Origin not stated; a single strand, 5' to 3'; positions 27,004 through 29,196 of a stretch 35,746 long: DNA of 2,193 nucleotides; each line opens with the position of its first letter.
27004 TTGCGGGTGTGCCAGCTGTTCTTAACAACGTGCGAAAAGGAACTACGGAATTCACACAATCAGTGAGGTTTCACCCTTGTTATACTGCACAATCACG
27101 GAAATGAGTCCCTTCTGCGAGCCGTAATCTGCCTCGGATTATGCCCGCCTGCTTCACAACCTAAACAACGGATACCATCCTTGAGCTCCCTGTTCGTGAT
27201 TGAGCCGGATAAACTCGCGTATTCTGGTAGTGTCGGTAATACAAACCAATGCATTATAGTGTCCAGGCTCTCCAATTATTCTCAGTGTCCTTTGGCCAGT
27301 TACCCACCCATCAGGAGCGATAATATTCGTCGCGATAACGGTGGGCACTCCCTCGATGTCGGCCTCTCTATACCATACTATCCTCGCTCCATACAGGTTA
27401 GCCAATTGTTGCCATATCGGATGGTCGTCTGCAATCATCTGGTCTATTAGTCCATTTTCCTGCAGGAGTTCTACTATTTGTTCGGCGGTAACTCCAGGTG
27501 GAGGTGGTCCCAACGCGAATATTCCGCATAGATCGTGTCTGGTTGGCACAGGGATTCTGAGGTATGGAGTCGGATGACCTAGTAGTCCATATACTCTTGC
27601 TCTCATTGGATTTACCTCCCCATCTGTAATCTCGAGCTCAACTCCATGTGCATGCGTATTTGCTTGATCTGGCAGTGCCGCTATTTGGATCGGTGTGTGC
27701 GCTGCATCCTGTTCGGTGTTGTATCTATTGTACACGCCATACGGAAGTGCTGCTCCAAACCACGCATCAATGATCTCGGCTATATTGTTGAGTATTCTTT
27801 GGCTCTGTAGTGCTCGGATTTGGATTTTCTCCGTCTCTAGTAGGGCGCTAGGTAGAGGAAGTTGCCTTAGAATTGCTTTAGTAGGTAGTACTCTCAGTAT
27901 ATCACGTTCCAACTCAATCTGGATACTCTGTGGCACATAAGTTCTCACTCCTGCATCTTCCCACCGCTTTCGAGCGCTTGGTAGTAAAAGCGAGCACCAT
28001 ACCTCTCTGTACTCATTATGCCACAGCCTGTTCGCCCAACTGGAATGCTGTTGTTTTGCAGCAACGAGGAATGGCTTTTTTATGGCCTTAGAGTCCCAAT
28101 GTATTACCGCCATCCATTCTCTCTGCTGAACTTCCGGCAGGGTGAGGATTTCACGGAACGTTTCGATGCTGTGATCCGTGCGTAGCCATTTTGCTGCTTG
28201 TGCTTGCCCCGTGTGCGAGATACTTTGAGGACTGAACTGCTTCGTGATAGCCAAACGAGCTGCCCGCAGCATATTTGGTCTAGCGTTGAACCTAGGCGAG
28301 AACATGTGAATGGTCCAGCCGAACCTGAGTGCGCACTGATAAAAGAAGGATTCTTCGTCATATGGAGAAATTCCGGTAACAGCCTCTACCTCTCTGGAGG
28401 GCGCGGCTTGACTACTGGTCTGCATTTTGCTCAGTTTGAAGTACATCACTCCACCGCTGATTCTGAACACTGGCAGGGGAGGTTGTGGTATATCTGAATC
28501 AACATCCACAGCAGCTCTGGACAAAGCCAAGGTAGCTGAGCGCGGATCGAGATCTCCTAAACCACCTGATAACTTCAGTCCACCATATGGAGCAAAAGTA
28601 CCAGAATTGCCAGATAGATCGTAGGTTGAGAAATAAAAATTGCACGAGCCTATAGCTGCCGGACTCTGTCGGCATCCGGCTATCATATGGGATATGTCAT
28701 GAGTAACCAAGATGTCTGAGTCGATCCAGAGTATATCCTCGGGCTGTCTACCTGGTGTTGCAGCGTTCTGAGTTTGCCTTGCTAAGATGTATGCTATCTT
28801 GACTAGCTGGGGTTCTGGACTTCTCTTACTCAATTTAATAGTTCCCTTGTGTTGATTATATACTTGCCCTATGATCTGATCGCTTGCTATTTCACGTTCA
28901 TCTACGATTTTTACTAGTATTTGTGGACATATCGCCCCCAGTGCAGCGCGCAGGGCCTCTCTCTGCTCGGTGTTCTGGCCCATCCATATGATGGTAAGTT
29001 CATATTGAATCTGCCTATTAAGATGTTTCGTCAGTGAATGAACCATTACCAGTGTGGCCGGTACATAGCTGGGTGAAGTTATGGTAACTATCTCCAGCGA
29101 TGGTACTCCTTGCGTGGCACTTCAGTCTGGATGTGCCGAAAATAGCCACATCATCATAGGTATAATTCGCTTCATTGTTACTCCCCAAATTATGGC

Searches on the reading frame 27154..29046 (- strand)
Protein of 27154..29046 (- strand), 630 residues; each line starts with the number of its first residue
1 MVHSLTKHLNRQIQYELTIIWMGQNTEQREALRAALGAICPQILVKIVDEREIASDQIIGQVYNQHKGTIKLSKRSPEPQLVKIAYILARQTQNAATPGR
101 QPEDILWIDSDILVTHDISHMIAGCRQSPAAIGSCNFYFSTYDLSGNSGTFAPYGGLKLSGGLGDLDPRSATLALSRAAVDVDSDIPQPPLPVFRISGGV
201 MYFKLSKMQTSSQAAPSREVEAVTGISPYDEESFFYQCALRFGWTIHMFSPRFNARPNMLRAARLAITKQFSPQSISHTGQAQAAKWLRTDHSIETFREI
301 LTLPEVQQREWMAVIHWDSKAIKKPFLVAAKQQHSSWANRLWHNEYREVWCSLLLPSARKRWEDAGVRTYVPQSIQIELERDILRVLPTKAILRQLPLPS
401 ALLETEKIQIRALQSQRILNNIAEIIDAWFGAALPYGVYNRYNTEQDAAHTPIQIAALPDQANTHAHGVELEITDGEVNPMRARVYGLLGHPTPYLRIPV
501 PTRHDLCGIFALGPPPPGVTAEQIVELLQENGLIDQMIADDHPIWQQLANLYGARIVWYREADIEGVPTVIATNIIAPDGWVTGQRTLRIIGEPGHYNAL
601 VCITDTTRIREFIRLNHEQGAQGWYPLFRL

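Call 4: search_protein_families(library=pfam, proteins=[window:27154-29046:-], max_evalue=10)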
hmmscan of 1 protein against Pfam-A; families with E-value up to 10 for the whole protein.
window:27154-29046:- (630 aa): 0 families

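Call 5: search_protein_families(library=ncbifam, proteins=[window:27154-29046:-], max_evalue=10)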
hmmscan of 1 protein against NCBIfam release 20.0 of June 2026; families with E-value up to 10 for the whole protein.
window:27154-29046:- (630 aa): 1 family
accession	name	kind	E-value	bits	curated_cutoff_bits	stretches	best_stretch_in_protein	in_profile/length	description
NF009921.1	PRK13382.1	exception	0.12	11.1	850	1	438-481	334-380/529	acyl-CoA ligase FadD12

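Call 6: search_solved_structures(query=window:27154-29046:-, max_evalue=10, show_alignments=3)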
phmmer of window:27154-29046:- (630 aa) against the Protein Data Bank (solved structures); distinct sequences matched with E-value up to 10: 0.

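Call 7: find_homologous_proteins(query=window:27154-29046:-, max_evalue=0.001)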
Query window:27154-29046:- (630 aa): 2 proteins with E <= 0.001 among 8000 candidates.
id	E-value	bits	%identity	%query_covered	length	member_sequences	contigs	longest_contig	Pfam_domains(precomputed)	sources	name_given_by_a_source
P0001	0.0e+0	1408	100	97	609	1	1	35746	-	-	-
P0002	6.9e-138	479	67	54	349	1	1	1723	-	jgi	jgi:hypothetical protein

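Call 19: find_encoding_contigs(protein=P0002, flank=10000)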
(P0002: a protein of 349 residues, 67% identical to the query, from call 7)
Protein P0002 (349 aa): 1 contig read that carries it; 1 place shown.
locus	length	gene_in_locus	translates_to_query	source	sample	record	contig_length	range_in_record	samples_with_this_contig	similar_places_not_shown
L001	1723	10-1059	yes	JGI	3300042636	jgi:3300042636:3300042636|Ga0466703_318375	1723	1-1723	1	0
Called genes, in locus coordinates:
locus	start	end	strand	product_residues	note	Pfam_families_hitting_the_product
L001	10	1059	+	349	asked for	-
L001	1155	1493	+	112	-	-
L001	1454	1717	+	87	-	-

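Call 24: find_related_loci(query=A1, collection=genome_contigs, flank=10000)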
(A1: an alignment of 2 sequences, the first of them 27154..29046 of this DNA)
Query A1 (630 aa) in genome_contigs; peptide patterns used: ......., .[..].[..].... (x = any residue, [..] = any of these).
109 stretches matched a pattern, but none encodes a relative of the query by tblastn (E <= 1e-3).

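Call 25: predict_structure(protein=window:27154-29046:-)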
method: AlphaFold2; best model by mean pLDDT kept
length: 630 residues; sequences in the alignment: 1
mean_pLDDT: 34.8   pTM: 0.23
mean pLDDT of the five models: 34.8, 31.6, 28.7, 26.1, 24.9
residues with pLDDT >= 90: 0; 70-90: 3; 50-70: 66; < 50: 561
segments of 3 or more residues with pLDDT < 50: 1-16, 50-509, 511-515, 517-519, 534-537, 559-575, 577-630
pLDDT, mean of each block of 10 residues (from residue 1): 41 49 63 62 53 39 34 30 29 31 30 29 32 31 28 29 31 28 28 25 25 25 27 32 27 29 30 29 31 36 35 30 28 31 31 32 34 31 28 31 33 35 39 26 27 27 29 30 28 33 39 47 57 50 63 52 36 46 38 30 35 38 28
secondary structure, 60 per line:
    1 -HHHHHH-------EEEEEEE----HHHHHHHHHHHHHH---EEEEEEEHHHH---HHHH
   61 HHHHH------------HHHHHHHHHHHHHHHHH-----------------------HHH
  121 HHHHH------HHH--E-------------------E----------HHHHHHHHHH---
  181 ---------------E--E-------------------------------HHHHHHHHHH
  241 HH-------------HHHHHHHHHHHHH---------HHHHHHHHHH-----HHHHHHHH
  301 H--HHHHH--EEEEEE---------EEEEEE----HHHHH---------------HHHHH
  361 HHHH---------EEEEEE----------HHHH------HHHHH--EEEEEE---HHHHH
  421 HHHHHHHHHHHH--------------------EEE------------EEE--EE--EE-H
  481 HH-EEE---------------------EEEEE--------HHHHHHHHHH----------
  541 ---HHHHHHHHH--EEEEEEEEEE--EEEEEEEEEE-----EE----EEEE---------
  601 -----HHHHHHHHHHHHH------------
elements in order: H2-7 E15-21 H26-39 E43-49 H50-53 H57-65 H78-94 H118-125 H168-177 H231-242 H256-268 H278-287 H293-301 H304-308 E311-316 E326-331 H336-340 H356-364 E374-379 H390-393 H400-404 E407-412 H416-432 E453-455 E468-470 E484-486 E508-512 H521-530 H544-552 E555-564 E567-576 E588-591 H606-618

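Call 35: search_protein_representatives(protein=window:27154-29046:-)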
Query: 630 residues. Proteins with E-value up to 0.001 (for the whole library): 12; up to 1e-10: 4; up to 1e-30: 2. The best 12 are listed.
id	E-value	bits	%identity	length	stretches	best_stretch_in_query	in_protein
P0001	0.0e+00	1408.3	100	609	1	22-630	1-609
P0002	2.2e-138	479.1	67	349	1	288-630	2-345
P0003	1.7e-21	93.0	45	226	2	569-630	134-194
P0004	5.6e-17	78.0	39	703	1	469-629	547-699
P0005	1.3e-09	53.7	33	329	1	455-628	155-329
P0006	1.6e-09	53.4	32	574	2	100-272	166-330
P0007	3.1e-07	45.8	37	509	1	103-231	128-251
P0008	3.6e-07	45.7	33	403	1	104-269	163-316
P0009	1.1e-06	44.1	30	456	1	95-326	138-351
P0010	1.1e-06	44.1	30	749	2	103-260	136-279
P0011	2.7e-05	39.4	28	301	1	103-260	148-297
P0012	1.2e-04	37.3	37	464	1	105-269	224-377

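Call 37: search_protein_families(library=pfam, proteins=[P0003, P0004, P0005, P0006, P0007, P0008, P0009, P0010, P0011, P0012], max_evalue=1)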
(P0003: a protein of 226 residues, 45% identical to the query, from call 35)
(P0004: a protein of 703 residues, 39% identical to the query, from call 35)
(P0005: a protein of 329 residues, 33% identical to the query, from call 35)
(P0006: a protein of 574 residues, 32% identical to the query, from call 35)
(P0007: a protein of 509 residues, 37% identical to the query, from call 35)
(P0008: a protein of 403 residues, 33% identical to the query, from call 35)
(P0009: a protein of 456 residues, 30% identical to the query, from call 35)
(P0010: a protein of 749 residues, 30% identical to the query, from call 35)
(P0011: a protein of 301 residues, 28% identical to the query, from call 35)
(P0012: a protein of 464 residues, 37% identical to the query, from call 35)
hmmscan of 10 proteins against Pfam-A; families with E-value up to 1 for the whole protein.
P0003 (226 aa): 0 families

P0004 (703 aa): 1 family
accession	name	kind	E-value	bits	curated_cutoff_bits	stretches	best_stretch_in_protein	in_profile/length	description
PF14424.12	Toxin-deaminase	-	0.034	14.7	29.6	1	361-388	113-139/146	The BURPS668_1122 family of deaminases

P0005 (329 aa): 1 family
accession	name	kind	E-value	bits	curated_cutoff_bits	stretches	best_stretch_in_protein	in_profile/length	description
PF10275.15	Peptidase_C65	-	0.084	12.8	24.3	1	250-302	187-242/243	Peptidase C65 Otubain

P0006 (574 aa): 1 family
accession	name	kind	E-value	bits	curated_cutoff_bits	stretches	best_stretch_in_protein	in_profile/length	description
PF17514.7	DUF5442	-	0.22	12.1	27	1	158-215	34-89/107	Family of unknown function (DUF5442)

P0007 (509 aa): 1 family
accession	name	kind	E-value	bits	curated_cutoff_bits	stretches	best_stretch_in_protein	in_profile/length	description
PF01501.26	Glyco_transf_8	-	0.0003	20.9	24.3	1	22-148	3-120/253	Glycosyl transferase family 8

P0008 (403 aa): 1 family
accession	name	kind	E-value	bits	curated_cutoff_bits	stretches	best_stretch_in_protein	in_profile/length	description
PF01501.26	Glyco_transf_8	-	2.7e-12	47.2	24.3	1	37-350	3-250/253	Glycosyl transferase family 8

P0009 (456 aa): 2 families
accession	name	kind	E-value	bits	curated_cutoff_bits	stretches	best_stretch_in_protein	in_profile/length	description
PF01501.26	Glyco_transf_8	-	0.0063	16.5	24.3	1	39-352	5-250/253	Glycosyl transferase family 8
PF11555.13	Inhibitor_Mig-6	-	0.18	12.7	25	1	268-300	41-71/74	EGFR receptor inhibitor Mig-6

P0010 (749 aa): 2 families
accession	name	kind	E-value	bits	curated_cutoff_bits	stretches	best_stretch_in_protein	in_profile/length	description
PF01501.26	Glyco_transf_8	-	1.5e-06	28.5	24.3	1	33-155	3-119/253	Glycosyl transferase family 8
PF12827.12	Peroxin-22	-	0.04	14.1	26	1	695-739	68-109/110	Peroxisomal biogenesis protein family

P0011 (301 aa): 1 family
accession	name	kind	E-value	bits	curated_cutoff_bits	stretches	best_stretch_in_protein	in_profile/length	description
PF01501.26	Glyco_transf_8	-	3.8e-08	33.6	24.3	1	33-260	4-181/253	Glycosyl transferase family 8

P0012 (464 aa): 2 families
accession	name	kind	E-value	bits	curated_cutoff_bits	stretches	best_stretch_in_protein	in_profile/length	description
PF01501.26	Glyco_transf_8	-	8.2e-08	32.6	24.3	2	222-411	100-250/253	Glycosyl transferase family 8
PF05195.22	AMP_N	-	0.024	14.8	24.6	0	305-341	15-50/121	Aminopeptidase P, N-terminal domain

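Call 52: find_encoding_contigs(protein=P0003, flank=10000)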
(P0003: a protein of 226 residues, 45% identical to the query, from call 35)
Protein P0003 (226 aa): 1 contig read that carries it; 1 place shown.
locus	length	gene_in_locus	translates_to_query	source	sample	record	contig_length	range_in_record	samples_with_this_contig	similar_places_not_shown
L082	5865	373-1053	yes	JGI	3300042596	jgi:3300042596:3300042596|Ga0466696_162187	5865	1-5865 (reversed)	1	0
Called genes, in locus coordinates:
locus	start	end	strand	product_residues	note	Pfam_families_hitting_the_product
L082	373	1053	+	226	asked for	-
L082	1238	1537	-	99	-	-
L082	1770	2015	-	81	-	-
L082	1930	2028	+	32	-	-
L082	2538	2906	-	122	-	-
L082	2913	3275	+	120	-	-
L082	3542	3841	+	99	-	-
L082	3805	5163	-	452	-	PF08238:Sel1 (faint)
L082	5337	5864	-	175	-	?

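Call 53: find_encoding_contigs(protein=P0011, flank=10000)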
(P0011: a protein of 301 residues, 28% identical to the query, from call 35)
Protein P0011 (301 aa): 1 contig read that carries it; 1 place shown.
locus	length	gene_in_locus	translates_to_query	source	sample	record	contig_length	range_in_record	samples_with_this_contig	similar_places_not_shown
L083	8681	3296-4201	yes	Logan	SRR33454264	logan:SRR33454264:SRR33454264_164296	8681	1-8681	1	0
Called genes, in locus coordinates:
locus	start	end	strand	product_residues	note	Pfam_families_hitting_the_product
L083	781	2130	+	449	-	PF00768:Peptidase_S11, PF13354:Beta-lactamase2, PF07943:PBP5_C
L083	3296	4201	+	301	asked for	PF01501:Glyco_transf_8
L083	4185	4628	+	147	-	-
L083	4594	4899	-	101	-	-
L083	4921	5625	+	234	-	-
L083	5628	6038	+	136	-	PF06995:Phage_P2_GpU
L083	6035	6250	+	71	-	PF05489:Phage_tail_X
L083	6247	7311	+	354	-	PF05954:Phage_GPD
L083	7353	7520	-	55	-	-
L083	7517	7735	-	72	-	-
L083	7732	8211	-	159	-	PF05838:Glyco_hydro_108, PF09374:PG_binding_3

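Call 54: find_encoding_contigs(protein=P0005, flank=10000)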
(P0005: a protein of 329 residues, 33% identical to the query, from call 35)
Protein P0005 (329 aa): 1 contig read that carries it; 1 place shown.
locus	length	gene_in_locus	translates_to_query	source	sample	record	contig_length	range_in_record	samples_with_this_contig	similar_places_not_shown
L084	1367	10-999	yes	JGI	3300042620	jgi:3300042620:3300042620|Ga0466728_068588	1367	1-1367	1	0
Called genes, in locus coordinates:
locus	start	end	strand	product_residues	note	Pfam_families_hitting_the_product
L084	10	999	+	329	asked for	-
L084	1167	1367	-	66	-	?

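Call 68: list_cluster_members(proteins=[P0004, P0006, P0007, P0008, P0009, P0010, P0012, P0011, P0005, P0003])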
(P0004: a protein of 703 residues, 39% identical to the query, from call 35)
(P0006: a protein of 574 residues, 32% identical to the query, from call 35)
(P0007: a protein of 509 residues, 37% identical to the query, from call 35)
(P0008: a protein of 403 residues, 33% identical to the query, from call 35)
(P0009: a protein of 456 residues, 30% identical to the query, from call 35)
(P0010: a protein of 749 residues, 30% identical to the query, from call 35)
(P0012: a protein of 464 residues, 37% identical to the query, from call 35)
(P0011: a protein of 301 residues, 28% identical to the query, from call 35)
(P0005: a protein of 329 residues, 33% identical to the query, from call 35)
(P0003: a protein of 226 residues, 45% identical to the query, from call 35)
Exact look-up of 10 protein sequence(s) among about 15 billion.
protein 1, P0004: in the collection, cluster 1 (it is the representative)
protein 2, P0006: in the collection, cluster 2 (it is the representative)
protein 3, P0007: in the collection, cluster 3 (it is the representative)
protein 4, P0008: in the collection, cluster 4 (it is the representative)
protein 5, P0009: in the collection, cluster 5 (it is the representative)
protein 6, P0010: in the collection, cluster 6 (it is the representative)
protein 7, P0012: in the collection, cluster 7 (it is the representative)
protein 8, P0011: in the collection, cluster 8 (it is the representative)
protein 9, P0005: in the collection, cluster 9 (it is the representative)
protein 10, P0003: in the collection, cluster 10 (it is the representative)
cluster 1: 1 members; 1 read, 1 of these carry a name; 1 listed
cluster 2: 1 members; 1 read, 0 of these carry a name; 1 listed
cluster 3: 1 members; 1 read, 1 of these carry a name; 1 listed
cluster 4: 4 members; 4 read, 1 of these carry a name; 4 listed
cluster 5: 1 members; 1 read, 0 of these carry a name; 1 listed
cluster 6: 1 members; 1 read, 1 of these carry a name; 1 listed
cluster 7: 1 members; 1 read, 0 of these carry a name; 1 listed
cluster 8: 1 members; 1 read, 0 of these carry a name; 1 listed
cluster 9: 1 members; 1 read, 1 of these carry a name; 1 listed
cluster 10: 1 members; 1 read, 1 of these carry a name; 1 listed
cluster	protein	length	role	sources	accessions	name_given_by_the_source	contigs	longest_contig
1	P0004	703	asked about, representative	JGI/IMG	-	hypothetical protein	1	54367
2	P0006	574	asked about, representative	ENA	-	-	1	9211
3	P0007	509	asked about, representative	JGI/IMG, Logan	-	lipopolysaccharide biosynthesis glycosyltransferase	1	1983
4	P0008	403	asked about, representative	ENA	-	-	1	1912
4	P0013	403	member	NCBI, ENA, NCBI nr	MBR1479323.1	MAG: hypothetical protein IJ599_00270 [Alphaproteobacteria bacterium] | hypothetical protein [Alphaproteobacteria bacterium]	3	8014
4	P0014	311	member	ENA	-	-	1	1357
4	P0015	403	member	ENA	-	-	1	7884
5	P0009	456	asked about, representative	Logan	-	-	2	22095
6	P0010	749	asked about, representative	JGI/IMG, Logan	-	lipopolysaccharide biosynthesis glycosyltransferase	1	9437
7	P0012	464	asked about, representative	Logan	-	-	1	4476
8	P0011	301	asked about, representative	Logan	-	-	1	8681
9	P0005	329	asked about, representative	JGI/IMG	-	hypothetical protein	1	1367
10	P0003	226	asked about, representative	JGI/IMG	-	hypothetical protein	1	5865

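Call 69: find_encoding_contigs(protein=P0010, flank=10000)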
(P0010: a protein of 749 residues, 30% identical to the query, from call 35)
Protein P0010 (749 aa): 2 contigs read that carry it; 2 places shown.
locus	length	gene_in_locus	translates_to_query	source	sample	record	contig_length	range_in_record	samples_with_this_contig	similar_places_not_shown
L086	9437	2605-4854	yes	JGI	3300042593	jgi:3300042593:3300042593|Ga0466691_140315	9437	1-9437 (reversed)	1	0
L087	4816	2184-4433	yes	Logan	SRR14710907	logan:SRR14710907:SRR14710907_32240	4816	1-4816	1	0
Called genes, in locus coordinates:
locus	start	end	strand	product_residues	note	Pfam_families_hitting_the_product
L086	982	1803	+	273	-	-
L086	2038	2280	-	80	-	-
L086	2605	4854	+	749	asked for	PF01501:Glyco_transf_8 (faint)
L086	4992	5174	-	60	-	-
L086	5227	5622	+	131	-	-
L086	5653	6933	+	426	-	PF04326:SLFN_AlbA_2, PF13749:HATPase_c_4, PF01022:HTH_5 (weak), PF13412:HTH_24 (faint)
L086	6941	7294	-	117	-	-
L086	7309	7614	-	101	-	-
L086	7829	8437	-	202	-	PF00239:Resolvase, PF07508:Recombinase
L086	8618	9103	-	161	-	PF11149:DUF2924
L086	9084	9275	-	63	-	-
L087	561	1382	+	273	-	-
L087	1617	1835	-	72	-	-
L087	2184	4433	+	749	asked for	PF01501:Glyco_transf_8 (faint)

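Call 70: find_encoding_contigs(protein=P0004, flank=10000)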
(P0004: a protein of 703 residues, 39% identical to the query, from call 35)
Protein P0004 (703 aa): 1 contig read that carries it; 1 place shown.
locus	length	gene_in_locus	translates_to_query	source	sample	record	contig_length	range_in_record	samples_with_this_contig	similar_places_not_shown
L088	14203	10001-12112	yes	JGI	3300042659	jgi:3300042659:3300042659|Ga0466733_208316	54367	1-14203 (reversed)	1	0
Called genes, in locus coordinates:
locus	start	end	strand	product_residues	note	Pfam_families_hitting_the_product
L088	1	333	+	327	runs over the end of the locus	PF13310:Virulence_RhuM, PF02661:Fic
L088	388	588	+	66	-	-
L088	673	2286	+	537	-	PF10412:TrwB_AAD_bind, PF01935:DUF87 (faint), PF02534:T4SS-DNA_transf, PF12696:TraG-D_C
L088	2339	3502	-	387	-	PF13784:Fic_N, PF02661:Fic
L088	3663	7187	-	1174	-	PF03389:MobA_MobL, PF22232:TraI_hel_assoc_N (faint), PF13401:AAA_22 (faint), PF13245:AAA_19, PF13604:AAA_30, PF01443:Viral_helicase1 (weak), PF13538:UvrD_C_2 (weak)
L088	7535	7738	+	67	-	-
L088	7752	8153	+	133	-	PF06412:TraD (weak)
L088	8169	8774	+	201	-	PF02661:Fic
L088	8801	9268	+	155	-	PF05838:Glyco_hydro_108 (weak), PF09374:PG_binding_3 (weak)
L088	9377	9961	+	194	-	-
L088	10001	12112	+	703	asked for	-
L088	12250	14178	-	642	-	PF00443:UCH, PF13423:UCH_1 (weak)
